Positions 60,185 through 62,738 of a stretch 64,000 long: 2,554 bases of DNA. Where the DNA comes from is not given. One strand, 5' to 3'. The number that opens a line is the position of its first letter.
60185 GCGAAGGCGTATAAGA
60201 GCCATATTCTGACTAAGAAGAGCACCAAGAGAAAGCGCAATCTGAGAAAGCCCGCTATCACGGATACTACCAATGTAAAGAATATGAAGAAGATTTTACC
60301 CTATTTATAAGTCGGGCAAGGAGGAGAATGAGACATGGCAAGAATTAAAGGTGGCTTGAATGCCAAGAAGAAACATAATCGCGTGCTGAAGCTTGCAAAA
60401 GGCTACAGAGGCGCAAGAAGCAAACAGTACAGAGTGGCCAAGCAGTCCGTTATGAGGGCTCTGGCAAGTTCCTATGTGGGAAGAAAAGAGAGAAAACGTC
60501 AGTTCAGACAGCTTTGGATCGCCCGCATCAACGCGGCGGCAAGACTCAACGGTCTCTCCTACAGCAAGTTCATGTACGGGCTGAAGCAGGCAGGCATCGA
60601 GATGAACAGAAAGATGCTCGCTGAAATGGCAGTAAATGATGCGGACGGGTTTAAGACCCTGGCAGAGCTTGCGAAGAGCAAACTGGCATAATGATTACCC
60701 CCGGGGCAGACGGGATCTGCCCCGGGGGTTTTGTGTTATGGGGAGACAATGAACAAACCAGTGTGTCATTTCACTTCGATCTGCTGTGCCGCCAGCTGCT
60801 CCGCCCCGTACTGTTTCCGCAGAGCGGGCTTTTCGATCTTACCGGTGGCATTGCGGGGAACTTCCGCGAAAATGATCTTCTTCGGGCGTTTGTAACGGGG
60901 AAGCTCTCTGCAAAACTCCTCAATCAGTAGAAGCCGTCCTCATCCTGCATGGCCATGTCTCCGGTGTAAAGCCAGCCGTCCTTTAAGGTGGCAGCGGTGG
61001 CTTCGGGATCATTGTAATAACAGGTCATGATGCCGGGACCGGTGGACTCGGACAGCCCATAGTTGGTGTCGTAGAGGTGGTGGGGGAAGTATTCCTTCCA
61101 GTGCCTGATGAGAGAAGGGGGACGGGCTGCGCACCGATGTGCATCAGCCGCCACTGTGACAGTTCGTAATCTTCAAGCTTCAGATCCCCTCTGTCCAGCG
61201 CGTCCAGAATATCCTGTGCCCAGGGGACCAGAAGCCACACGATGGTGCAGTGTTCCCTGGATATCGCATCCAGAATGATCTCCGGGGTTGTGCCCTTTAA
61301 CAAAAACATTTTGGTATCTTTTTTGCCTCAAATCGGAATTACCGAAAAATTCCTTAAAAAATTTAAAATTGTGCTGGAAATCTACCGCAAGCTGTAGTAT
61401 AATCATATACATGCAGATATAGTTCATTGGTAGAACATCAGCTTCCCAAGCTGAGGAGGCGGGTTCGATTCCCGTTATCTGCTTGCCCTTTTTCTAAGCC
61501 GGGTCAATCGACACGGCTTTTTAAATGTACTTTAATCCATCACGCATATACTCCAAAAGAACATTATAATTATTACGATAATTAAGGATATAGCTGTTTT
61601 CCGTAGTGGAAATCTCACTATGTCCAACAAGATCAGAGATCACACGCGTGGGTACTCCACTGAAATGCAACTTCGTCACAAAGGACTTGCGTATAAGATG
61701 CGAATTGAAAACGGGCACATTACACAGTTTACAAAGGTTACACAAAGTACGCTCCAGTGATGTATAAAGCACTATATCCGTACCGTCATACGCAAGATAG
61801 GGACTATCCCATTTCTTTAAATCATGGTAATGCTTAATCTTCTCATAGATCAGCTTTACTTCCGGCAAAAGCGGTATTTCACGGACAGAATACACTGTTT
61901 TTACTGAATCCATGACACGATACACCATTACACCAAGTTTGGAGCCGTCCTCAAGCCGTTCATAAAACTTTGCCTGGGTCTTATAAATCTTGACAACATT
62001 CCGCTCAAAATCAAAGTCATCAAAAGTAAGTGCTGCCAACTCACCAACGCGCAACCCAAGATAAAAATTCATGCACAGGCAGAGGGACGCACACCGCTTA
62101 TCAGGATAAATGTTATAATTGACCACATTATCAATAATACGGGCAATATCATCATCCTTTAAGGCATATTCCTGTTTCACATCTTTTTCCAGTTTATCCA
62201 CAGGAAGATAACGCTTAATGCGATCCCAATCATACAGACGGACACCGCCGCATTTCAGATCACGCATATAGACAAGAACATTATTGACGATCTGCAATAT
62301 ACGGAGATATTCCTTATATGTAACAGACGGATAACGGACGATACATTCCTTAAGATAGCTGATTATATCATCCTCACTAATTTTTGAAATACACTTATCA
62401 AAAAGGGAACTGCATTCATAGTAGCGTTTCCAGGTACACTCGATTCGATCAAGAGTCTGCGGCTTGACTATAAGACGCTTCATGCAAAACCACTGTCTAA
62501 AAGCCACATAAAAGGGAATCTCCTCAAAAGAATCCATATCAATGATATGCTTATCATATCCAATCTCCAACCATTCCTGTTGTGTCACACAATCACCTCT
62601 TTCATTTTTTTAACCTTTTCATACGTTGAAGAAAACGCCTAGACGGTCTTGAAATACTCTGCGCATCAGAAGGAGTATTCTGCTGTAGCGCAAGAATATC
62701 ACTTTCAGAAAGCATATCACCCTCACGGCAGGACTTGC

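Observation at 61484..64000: Inovirus-like (filamentous phage) module integrated at tRNA-Gly(CCC), running off the window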

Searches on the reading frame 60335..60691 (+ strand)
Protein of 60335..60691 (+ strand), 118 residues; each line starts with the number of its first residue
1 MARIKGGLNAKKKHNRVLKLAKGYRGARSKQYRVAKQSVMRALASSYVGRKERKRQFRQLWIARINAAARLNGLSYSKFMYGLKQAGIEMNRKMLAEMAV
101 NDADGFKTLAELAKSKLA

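Call 25: find_encoding_contigs(protein=window:60335-60691:+, flank=10000, max_places=10)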
Protein window:60335-60691:+ (118 aa): 14 contigs read that carry it; 8 places shown.
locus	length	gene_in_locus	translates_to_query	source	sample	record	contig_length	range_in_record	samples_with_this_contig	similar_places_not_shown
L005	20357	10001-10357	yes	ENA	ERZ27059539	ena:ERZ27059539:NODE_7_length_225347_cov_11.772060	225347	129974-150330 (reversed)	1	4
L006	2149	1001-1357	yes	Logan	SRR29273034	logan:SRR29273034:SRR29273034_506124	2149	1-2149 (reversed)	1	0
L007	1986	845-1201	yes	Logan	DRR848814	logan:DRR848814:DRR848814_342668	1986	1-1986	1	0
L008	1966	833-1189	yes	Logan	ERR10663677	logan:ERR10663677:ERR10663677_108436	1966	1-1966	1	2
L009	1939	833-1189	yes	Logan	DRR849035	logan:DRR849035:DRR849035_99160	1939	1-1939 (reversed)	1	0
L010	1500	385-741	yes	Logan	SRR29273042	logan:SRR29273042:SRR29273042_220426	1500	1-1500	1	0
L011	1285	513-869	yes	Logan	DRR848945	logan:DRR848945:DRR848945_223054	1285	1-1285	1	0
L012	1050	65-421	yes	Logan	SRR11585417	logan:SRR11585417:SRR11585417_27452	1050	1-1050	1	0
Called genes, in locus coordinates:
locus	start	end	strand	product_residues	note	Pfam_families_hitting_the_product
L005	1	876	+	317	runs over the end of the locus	PF07136:DUF1385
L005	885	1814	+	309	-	PF17827:PrmC_N, PF05175:MTS, PF13489:Methyltransf_23 (weak), PF13649:Methyltransf_25 (weak), PF13847:Methyltransf_31 (weak)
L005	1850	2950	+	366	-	PF03462:PCRF, PF00472:RF-1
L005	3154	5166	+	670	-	PF00512:HisKA, PF02518:HATPase_c, PF00072:Response_reg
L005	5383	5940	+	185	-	PF02559:CarD_TRCF_RID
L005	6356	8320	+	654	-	PF02824:TGS, PF07973:tRNA_SAD, PF00587:tRNA-synt_2b, PF03129:HGTP_anticodon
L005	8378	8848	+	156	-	PF07561:DUF1540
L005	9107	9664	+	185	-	PF05198:IF3_N, PF00707:IF3_C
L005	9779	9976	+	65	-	PF01632:Ribosomal_L35p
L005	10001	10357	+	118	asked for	PF00453:Ribosomal_L20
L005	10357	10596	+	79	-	-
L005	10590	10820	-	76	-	-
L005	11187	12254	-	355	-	PF00589:Phage_integrase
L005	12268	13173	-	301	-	-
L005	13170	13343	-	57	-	-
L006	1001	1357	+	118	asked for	PF00453:Ribosomal_L20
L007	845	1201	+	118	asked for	PF00453:Ribosomal_L20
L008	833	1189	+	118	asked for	PF00453:Ribosomal_L20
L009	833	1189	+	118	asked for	PF00453:Ribosomal_L20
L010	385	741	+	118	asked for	PF00453:Ribosomal_L20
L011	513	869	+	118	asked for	PF00453:Ribosomal_L20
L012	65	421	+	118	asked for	PF00453:Ribosomal_L20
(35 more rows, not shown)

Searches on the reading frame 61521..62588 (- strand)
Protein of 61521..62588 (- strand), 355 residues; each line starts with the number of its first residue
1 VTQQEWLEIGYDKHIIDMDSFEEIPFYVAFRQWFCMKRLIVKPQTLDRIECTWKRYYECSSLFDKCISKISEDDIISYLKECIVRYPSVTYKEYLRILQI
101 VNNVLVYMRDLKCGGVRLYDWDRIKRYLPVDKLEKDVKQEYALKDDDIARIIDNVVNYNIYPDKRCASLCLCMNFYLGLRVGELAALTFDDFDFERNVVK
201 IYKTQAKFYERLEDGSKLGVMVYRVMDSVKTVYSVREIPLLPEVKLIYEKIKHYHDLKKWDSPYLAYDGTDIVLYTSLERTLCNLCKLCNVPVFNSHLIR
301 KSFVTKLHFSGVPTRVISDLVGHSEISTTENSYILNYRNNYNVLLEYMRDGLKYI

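Call 4: search_protein_families(library=pfam, proteins=[window:61521-62588:-], max_evalue=1)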
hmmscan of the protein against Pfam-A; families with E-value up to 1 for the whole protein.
window:61521-62588:- (355 aa): 2 families
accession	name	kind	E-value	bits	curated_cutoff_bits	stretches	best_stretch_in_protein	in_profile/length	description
PF00589.27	Phage_integrase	-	7.3e-15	55.6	27.1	1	143-335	3-167/172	Phage integrase family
PF16795.10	Phage_integr_3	-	0.03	14.7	27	1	290-334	104-145/161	Archaeal phage integrase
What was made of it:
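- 61521..62588 (-): Tyrosine integrase, 355 aa. Pfam Phage_integrase 7.3e-15, 55.6 bits against a cut-off of 27.1 (call 4).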

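Call 5: search_protein_families(library=phrogs, proteins=[window:61521-62588:-], max_evalue=1)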
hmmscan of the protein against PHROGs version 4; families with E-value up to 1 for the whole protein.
window:61521-62588:- (355 aa): 6 families
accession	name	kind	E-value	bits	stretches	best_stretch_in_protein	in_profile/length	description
phrog_1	-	integration and excision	7e-28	99.2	1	24-334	164-433/611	integrase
phrog_216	-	integration and excision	1.4e-17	64.7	1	138-334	51-222/301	integrase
phrog_23271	-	unknown function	2.4e-06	28.4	1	295-331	10-46/67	-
phrog_7685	-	integration and excision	1.1e-05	26.2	1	228-333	121-220/240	integrase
phrog_26598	-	unknown function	0.033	15.6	1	66-107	34-69/115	-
phrog_16770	-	unknown function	0.19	12.6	0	96-124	35-61/69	-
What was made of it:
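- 61521..62588 (-): PHROG 1 integrase 7e-28 (call 5).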

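Call 8: search_protein_families(library=ncbifam, proteins=[window:61521-62588:-], max_evalue=1)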
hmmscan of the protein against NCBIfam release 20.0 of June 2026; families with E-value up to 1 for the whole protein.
window:61521-62588:- (355 aa): 12 families
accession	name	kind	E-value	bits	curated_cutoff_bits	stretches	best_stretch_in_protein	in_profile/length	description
NF040815.2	recomb_XerA_Arch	equivalog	3.3e-16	59.7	220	2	248-330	165-249/263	site-specific tyrosine recombinase/integron integrase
TIGR02224.1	recomb_XerC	equivalog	1.2e-07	31.4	335.15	2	294-331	236-273/295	tyrosine recombinase XerC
TIGR02225.1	recomb_XerD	equivalog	1.8e-07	30.8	329.6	2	294-330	233-269/290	site-specific tyrosine recombinase XerD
TIGR02249.1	integrase_gron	subfamily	4.7e-07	29.5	265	1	295-330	260-295/315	integron integrase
NF001399.0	PRK00283.1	subfamily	5.9e-07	29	279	1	296-330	244-278/300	tyrosine recombinase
NF002331.0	PRK01287.1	subfamily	7.7e-05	21.8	371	2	296-330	273-307/365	site-specific tyrosine recombinase XerC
NF007370.0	PRK09870.1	subfamily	0.00019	21.1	221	2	295-329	139-173/200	tyrosine-type DNA invertase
NF011946.0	PRK15417.1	equivalog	0.00034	19.9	435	1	296-330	276-310/337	integron integrase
NF047926.1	integrase_GmtZ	equivalog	0.0043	15.1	600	1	293-327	427-462/784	gamma-mobile-trio integrase GmtZ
NF007371.0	PRK09871.1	subfamily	0.0044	16.6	222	0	169-206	29-67/198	tyrosine-type DNA invertase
NF003462.0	PRK05084.1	equivalog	0.015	14.1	267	1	174-204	204-234/360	tyrosine recombinase XerS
NF002685.0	PRK02436.1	equivalog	0.037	13.8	178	1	118-207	71-154/245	site-specific tyrosine recombinase XerD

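Call 80: find_encoding_contigs(protein=window:61521-62588:-, flank=4000, max_places=10)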
Protein window:61521-62588:- (355 aa): 8 contigs read that carry it; 2 places shown.
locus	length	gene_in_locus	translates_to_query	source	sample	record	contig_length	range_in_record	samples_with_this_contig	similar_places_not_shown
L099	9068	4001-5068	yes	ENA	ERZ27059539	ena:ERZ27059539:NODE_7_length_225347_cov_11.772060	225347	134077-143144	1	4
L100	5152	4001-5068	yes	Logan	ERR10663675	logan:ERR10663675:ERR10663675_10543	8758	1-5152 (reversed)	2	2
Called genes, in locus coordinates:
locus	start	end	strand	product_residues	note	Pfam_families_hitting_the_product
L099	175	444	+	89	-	-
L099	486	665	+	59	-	-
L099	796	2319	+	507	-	-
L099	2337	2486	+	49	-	-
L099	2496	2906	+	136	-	-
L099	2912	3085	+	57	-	-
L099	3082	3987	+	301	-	-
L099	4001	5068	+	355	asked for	PF00589:Phage_integrase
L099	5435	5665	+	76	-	-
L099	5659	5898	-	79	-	-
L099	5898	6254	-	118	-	PF00453:Ribosomal_L20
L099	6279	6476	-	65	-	PF01632:Ribosomal_L35p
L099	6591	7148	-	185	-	PF05198:IF3_N, PF00707:IF3_C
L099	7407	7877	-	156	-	PF07561:DUF1540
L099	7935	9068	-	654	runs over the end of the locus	PF02824:TGS, PF07973:tRNA_SAD, PF00587:tRNA-synt_2b, PF03129:HGTP_anticodon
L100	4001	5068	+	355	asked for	PF00589:Phage_integrase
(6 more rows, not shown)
